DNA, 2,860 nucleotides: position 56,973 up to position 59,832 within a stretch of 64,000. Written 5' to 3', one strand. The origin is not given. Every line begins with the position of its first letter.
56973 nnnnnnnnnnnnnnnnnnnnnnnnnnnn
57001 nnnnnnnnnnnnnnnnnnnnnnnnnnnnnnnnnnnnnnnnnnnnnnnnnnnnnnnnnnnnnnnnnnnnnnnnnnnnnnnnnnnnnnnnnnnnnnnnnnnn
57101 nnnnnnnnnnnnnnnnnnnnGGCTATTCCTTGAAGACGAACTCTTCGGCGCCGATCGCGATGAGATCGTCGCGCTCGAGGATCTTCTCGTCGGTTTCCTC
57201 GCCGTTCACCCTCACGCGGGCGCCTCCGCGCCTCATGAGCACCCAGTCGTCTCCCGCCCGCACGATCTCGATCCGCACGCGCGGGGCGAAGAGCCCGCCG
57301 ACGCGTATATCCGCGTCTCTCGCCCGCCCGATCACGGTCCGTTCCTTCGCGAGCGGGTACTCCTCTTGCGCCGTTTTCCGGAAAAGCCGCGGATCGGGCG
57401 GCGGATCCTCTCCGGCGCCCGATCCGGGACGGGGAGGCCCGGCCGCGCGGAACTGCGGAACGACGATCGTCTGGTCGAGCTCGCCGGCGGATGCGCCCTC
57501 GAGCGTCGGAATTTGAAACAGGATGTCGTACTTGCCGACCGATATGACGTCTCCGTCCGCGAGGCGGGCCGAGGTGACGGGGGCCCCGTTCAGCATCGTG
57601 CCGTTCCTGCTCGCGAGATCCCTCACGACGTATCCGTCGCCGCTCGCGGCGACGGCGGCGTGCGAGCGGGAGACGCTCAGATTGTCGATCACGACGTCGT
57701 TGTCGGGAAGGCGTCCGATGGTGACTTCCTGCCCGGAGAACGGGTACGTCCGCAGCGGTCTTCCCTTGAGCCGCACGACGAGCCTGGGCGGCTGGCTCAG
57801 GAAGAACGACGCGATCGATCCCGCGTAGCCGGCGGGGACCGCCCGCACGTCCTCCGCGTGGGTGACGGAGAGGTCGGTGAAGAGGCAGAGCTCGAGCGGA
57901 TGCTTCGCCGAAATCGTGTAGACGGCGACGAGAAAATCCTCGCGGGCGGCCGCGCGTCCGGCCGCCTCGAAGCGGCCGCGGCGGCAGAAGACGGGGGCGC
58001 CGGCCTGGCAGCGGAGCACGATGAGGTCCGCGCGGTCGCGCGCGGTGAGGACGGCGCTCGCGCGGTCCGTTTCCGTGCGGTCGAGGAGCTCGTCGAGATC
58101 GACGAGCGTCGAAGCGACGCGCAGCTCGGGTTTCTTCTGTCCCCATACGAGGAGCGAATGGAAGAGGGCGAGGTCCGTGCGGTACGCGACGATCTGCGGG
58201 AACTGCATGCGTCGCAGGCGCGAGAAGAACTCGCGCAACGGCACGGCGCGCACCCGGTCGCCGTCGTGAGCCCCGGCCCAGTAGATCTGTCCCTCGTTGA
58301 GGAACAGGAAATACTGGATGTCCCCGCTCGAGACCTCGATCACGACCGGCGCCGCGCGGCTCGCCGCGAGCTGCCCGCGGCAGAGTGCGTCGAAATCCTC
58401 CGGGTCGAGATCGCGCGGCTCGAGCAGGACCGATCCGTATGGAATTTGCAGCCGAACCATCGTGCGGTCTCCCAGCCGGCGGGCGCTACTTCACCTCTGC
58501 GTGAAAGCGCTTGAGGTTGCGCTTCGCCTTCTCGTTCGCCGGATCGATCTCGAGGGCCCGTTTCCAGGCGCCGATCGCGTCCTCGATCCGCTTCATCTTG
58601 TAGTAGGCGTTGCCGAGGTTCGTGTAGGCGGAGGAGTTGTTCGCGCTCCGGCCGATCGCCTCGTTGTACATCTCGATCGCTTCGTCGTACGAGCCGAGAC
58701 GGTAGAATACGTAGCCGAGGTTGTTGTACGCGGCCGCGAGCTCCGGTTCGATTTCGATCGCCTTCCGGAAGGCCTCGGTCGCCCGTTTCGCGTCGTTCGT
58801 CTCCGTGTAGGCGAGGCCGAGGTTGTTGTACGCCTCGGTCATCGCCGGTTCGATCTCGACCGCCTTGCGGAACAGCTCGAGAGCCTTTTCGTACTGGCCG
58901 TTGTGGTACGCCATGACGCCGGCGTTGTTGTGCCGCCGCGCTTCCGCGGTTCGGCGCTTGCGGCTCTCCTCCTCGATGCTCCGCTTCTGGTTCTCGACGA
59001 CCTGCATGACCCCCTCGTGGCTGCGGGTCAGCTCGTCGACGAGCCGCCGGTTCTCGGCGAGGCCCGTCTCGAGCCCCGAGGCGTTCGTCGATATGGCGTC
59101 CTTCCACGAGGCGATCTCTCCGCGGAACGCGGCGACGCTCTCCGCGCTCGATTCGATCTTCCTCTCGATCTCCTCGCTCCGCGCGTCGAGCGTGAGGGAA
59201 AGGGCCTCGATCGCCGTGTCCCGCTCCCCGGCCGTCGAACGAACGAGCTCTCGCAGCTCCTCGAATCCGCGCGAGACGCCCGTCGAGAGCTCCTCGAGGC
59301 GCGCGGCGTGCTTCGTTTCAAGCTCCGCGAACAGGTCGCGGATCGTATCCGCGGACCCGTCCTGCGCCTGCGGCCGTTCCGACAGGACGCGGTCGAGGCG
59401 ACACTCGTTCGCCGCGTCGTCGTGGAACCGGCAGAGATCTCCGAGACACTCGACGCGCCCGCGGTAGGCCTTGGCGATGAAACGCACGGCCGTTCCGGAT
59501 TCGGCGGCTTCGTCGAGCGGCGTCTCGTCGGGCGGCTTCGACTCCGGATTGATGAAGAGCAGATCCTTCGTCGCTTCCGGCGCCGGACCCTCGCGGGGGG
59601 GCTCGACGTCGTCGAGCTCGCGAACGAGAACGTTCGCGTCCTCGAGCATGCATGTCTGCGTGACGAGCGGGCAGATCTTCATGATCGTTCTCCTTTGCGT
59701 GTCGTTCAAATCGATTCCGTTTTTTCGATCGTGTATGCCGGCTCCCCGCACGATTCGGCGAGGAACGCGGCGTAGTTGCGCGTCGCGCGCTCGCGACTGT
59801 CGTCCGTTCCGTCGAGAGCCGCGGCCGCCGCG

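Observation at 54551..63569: Five-gene Ser/Thr signalling operon: giant TPR protein - Cys/coiled-coil/TPR protein - double-FHA protein - metallophosphatase - PEGA-domain kinase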

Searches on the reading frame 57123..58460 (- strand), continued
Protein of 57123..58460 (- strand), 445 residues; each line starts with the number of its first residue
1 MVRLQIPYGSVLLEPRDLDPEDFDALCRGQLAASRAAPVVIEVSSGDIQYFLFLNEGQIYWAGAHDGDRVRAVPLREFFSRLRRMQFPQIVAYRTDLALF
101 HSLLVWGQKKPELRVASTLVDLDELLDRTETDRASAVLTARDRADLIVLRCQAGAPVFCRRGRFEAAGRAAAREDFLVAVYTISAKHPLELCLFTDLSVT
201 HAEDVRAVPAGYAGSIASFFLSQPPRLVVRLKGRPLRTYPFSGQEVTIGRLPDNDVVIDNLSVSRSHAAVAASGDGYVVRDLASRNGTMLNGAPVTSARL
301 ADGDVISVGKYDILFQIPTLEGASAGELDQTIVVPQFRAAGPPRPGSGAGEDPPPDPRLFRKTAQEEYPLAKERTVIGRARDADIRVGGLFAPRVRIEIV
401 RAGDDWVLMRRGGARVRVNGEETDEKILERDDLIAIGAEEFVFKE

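Call 15: find_encoding_contigs(protein=P0113, flank=10000, max_places=2)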
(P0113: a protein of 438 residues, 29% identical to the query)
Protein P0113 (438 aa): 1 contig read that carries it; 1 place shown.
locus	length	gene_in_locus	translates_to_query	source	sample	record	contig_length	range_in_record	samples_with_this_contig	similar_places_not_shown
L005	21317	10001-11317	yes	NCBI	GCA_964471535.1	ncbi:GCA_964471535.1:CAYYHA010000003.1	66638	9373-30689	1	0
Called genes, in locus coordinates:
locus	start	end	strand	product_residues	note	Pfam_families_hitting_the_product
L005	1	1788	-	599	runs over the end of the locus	PF01807:Zn_ribbon_DnaG, PF08275:DNAG_N, PF01751:Toprim, PF13155:Toprim_2, PF13362:Toprim_3, PF13662:Toprim_4, PF10410:DnaB_bind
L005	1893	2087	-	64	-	PF01165:Ribosomal_S21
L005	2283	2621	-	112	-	PF01503:PRA-PH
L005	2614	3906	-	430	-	PF00977:His_biosynth, PF01207:Dus (faint), PF03060:NMO (faint), PF01502:PRA-CH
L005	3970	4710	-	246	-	PF00977:His_biosynth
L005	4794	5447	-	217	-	PF00117:GATase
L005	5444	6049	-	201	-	PF00475:IGPD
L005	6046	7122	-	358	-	PF00155:Aminotran_1_2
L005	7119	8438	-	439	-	PF00815:Histidinol_dh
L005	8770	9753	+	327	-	-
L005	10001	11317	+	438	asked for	PF16697:Yop-YscD_cpl (weak), PF00498:FHA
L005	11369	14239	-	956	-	PF00005:ABC_tran (faint), PF02463:SMC_N (faint), PF03193:RsgA_GTPase (faint), PF13191:AAA_16 (faint), PF13555:AAA_29 (faint), PF20703:nSTAND1 (faint), PF17760:UvrA_inter, PF17755:UvrA_DNA-bind, +2 more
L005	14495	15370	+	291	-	PF00140:Sigma70_r1_2, PF04542:Sigma70_r2, PF04545:Sigma70_r4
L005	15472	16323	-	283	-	-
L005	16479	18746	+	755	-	PF00390:malic, PF03949:Malic_M, PF01515:PTA_PTB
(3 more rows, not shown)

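Call 16: find_encoding_contigs(protein=P0001, flank=10000, max_places=2)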
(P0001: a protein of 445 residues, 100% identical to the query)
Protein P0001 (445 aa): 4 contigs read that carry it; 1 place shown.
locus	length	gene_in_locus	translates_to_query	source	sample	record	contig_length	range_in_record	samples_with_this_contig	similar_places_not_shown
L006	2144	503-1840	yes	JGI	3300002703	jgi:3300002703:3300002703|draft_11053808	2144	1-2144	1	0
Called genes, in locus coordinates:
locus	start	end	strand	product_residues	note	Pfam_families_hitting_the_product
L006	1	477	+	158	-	?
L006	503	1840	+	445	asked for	PF16697:Yop-YscD_cpl, PF00498:FHA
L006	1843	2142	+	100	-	?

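Call 17: find_encoding_contigs(protein=P0116, flank=10000, max_places=1)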
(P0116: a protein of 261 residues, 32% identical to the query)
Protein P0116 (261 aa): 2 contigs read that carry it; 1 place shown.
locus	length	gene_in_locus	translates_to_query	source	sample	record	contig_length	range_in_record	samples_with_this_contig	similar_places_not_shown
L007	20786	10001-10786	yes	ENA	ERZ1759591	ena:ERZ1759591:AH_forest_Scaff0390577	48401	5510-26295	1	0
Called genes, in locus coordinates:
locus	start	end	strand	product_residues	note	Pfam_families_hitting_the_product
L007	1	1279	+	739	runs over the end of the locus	PF01433:Peptidase_M1, PF07719:TPR_2 (faint), PF13414:TPR_11 (faint)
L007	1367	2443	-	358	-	PF02636:Methyltransf_28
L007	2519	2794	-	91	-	-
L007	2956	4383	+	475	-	PF00282:Pyridoxal_deC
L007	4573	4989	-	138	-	-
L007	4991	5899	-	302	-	PF02737:3HCDH_N, PF03446:NAD_binding_2 (faint), PF00725:3HCDH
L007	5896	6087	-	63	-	-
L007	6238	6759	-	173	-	-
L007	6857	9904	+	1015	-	PF00128:Alpha-amylase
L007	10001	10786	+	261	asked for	PF16697:Yop-YscD_cpl, PF00498:FHA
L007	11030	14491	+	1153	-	PF13620:CarboxypepD_reg, PF25183:OMP_b-brl_4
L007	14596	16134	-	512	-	PF02446:Glyco_hydro_77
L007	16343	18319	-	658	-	PF13623:SurA_N_2, PF13624:SurA_N_3, PF13145:Rotamase_2, PF13616:Rotamase_3, PF00639:Rotamase, PF13145:Rotamase_2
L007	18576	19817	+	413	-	PF04055:Radical_SAM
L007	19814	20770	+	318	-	PF01933:CofD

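Call 20: find_related_loci(query=A1, collection=genome_contigs, flank=10000)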
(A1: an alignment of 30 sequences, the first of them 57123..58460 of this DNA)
Query A1 (445 aa) in genome_contigs; peptide patterns used: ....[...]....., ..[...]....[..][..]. (x = any residue, [..] = any of these).
183 stretches matched a pattern; 164 encode a relative of the query (tblastn E <= 1e-3); the best 80 are kept; 80 distinct loci.
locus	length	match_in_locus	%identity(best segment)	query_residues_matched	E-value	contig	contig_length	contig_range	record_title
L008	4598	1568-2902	96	1-445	0e+0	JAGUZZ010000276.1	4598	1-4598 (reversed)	MAG: bacterium isolate DeMMO6_31 c_000000061175, whole genome shotgun sequence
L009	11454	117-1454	81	1-445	0e+0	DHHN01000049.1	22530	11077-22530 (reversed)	MAG TPA_asm: bacterium UBP1_UBA4771 isolate UBA4771 UBA4771_contig_9819, whole genome shotgun sequence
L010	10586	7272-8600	60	1-445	0e+0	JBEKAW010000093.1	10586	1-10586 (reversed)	MAG: Candidatus Krumholzibacteriaceae bacterium isolate SPRUCE 121 SPRUCE_121_93, whole genome shotgun sequence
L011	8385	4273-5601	60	1-445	0e+0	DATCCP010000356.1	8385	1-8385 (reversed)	MAG TPA_asm: Candidatus Krumholzibacteriaceae bacterium isolate SMAG_U7702 k141_363644, whole genome shotgun sequence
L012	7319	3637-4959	61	3-445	0e+0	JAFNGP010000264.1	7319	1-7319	Bacterium isolate bin_45 PROKKA_contig000264, whole genome shotgun sequence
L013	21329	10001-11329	59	1-445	3e-180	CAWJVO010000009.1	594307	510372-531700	MAG: uncultured bacterium isolate MFD04716.bin.3.15 genome assembly, contig: contig_30239, whole genome shotgun sequence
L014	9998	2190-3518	60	1-445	3e-180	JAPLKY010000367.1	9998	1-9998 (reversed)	MAG: Candidatus Krumholzibacteriia bacterium isolate LacPavin_0920_SED1_MAG_62_8 LacPavin_0920_SED1_scaffold_1294595, wh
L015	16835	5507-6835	59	1-445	1e-179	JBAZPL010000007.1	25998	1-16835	MAG: Candidatus Krumholzibacteriia bacterium isolate SO_2017_SWC_29 scaffold_1600_c1_LP-4_2017, whole genome shotgun seq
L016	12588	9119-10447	59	1-445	1e-177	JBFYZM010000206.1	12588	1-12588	MAG: Candidatus Krumholzibacteriota bacterium isolate PPR_0435 k121_2550664, whole genome shotgun sequence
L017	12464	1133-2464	58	1-445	1e-175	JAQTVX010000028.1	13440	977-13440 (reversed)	MAG: Candidatus Krumholzibacteriia bacterium isolate STB_98 NODE_11335_length_13440_cov_2.360400_Sandtown_B, whole genom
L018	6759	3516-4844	58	1-445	4e-173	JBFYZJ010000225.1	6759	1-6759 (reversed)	MAG: Candidatus Krumholzibacteriota bacterium isolate PPR_0432 k121_2353809, whole genome shotgun sequence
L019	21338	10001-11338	72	1-445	0e+0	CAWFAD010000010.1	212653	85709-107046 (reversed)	MAG: uncultured bacterium isolate MFD04716.bin.1.315 genome assembly, contig: contig_38790, whole genome shotgun sequenc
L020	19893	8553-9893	52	1-444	1e-158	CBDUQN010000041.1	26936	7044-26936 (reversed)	MAG TPA_asm: uncultured bacterium isolate SRR22302361_binner12_Refined_26 genome assembly, contig: ERZ25748748.573, whol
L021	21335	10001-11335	51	1-444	2e-155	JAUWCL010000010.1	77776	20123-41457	MAG: Candidatus Krumholzibacteriota bacterium isolate CSMAG_2137 CSMAG_2137_k141_1054784_length_77776_cov_32.9283, whole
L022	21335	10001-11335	52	1-445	6e-155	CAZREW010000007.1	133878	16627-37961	MAG TPA_asm: uncultured bacterium isolate binchicken_co150_728 genome assembly, contig: NODE_139_length_133878_cov_13.32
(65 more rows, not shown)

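Call 27: predict_structure(alignment_id=A1)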
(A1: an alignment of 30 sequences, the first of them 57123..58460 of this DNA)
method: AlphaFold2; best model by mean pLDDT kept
length: 445 residues; sequences in the alignment: 30
mean_pLDDT: 83.7   pTM: 0.57
mean pLDDT of the five models: 83.7, 83.0, 82.6, 82.0, 81.5
residues with pLDDT >= 90: 223; 70-90: 157; 50-70: 26; < 50: 39
segments of 3 or more residues with pLDDT < 50: 165-169, 320-353
pLDDT, mean of each block of 10 residues (from residue 1): 89 92 91 95 92 94 91 89 89 95 95 93 93 95 93 91 57 91 91 93 77 78 81 87 85 90 92 81 92 94 91 81 35 36 34 69 86 85 77 72 88 79 89 87 89
secondary structure, 60 per line:
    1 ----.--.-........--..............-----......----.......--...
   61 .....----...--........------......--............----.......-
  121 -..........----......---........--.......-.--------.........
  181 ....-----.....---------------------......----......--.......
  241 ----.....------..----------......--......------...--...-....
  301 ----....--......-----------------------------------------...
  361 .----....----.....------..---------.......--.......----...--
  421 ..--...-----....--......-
elements in order: E10-17 H20-33 E39-44 E49-55 E58-65 E70-72 H75-82 E89-94 H97-108 E113-116 H122-131 E136-141 E145-152 E155-161 H172-184 E190-194 H216-221 E226-231 E234-240 E245-249 E268-273 E276-281 E288-290 E293-295 E297-300 E305-308 E311-316 E358-361 E366-369 E374-378 E396-402 E405-411 E416-418 E425-427 E433-436 E439-444

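Call 87: search_protein_families(library=padloc, proteins=[window:57123-58460:-], max_evalue=0.00001)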
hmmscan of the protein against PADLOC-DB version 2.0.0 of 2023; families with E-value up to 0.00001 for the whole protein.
window:57123-58460:- (445 aa): 0 families

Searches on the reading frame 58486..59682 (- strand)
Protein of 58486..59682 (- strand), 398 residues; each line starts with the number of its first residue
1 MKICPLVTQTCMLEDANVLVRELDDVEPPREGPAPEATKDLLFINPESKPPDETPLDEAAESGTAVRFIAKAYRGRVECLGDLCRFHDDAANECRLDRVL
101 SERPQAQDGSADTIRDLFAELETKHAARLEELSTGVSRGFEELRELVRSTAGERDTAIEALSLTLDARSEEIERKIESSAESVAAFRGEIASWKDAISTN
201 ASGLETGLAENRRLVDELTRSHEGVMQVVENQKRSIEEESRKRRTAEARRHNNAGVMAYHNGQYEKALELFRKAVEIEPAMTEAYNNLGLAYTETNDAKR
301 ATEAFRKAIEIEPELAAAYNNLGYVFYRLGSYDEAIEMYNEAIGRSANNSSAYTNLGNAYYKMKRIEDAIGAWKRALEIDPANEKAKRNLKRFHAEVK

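Call 5: search_protein_families(library=pfam, proteins=[window:58486-59682:-], max_evalue=0.01)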
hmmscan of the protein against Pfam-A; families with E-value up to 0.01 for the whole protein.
window:58486-59682:- (398 aa): 30 families (the best 25 are shown)
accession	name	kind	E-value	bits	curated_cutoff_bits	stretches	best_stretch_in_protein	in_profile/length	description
PF00515.34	TPR_1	-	2e-35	119.6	27.8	4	351-383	2-34/34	Tetratricopeptide repeat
PF07719.23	TPR_2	-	1.2e-30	103.5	27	4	352-383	3-34/34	Tetratricopeptide repeat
PF13414.12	TPR_11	-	4.8e-29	100.2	26.8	4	323-363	1-41/42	TPR repeat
PF13181.12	TPR_8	-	1.5e-26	90.7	25.7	4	283-314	2-33/34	Tetratricopeptide repeat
PF13424.12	TPR_12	-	1.3e-24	86.6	30.1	4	315-381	2-76/77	Tetratricopeptide repeat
PF13432.12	TPR_16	-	6.2e-23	81.3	32.7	4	322-383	3-64/65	Tetratricopeptide repeat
PF13374.12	TPR_10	-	4.5e-20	71.4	27.5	4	315-343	1-29/42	Tetratricopeptide repeat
PF14559.12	TPR_19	-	8.3e-17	61.7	25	3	330-386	5-61/68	Tetratricopeptide repeat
PF13431.12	TPR_17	-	1.3e-16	59.8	24.4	1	304-337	1-34/34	Tetratricopeptide repeat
PF13428.12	TPR_14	-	3.1e-14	52.5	23.5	1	317-358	2-43/44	Tetratricopeptide repeat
PF13174.12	TPR_6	-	3.9e-11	43.3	26.3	0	321-345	5-29/33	Tetratricopeptide repeat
PF13176.12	TPR_7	-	1.8e-10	40.5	27.9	0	318-342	1-25/36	Tetratricopeptide repeat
PF12895.13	ANAPC3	-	3.6e-10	40.4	27.2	2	296-373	3-79/82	Anaphase-promoting complex, cyclosome, subunit 3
PF23914.1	TPR_CcmH_CycH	-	4.4e-10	40.1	42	2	255-348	57-153/158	Cytochrome c-type biogenesis protein H TPR domain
PF25063.1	ARM_TT21_C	-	7.3e-09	36.2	35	1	281-389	94-203/209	Tetratricopeptide repeat protein 21 C-terminal ARM domain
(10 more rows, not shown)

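Call 6: search_protein_families(library=ncbifam, proteins=[window:58486-59682:-], max_evalue=0.01)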
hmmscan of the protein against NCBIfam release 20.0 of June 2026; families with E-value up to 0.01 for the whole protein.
window:58486-59682:- (398 aa): 37 families (the best 25 are shown)
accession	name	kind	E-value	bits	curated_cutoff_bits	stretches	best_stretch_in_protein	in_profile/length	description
NF040959.1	MamA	equivalog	4.7e-24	85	200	1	249-390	38-179/204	magnetosome protein MamA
TIGR02521.1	type_IV_pilW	equivalog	3.1e-23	82.5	154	1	237-395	20-180/234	type IV pilus biogenesis/stability protein PilW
NF047507.1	TPR_BatC_Lepto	exception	5.8e-19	68.4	175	2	250-324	60-138/214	TPR repeat-containing protein BatC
NF033762.1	social_mot_Tgl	equivalog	4.3e-18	65.6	225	1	241-390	26-176/252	social motility TPR repeat lipoprotein Tgl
TIGR02917.1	PEP_TPR_lipo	equivalog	1.1e-17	63.2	312.2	1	248-395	363-510/899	XrtA/PEP-CTERM system TPR-repeat protein PrsT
TIGR00990.1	3a0801s09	subfamily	1.9e-15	56.5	757.25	1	242-377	325-460/615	mitochondrial import receptor subunit TOM70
NF008391.2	PRK11189.1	equivalog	9.2e-15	54.9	250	2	305-373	88-156/297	lipoprotein NlpI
NF033920.0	C39_PA2778_fam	equivalog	3.8e-14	52.7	150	3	245-342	153-250/255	PA2778 family cysteine peptidase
NF047371.1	FlcA_CTERM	equivalog_domain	1.3e-11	43.8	300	1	213-381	365-538/646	periplasmic flagellar collar protein FlcA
TIGR02552.1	LcrH_SycD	equivalog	5.2e-11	42.4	104.8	2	321-387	57-123/136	SycD/LcrH family type III secretion system chaperone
NF002725.1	PRK02603.1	equivalog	1.6e-10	41.3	143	1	244-330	31-120/173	photosystem I assembly protein Ycf3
NF040561.1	PrimPol_Msp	equivalog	1.2e-09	37.3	200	2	260-368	3-100/515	CRISPR-associated primase-polymerase type A1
NF008520.0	PRK11447.1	equivalog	3.1e-08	31.9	858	1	229-315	251-336/1157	cellulose synthase complex outer membrane protein BcsC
NF033758.1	gliding_GltE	equivalog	7e-08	31.8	225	1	246-382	86-220/411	adventurous gliding motility TPR repeat lipoprotein GltE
NF047558.1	TPR_END_plus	domain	9.9e-08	31.8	32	0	352-384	1-34/56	TPR end-of-group domain-containing protein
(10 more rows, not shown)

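Call 87: search_protein_families(library=padloc, proteins=[window:58486-59682:-], max_evalue=0.00001)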
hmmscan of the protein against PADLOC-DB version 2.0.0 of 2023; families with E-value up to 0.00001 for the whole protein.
window:58486-59682:- (398 aa): 0 families
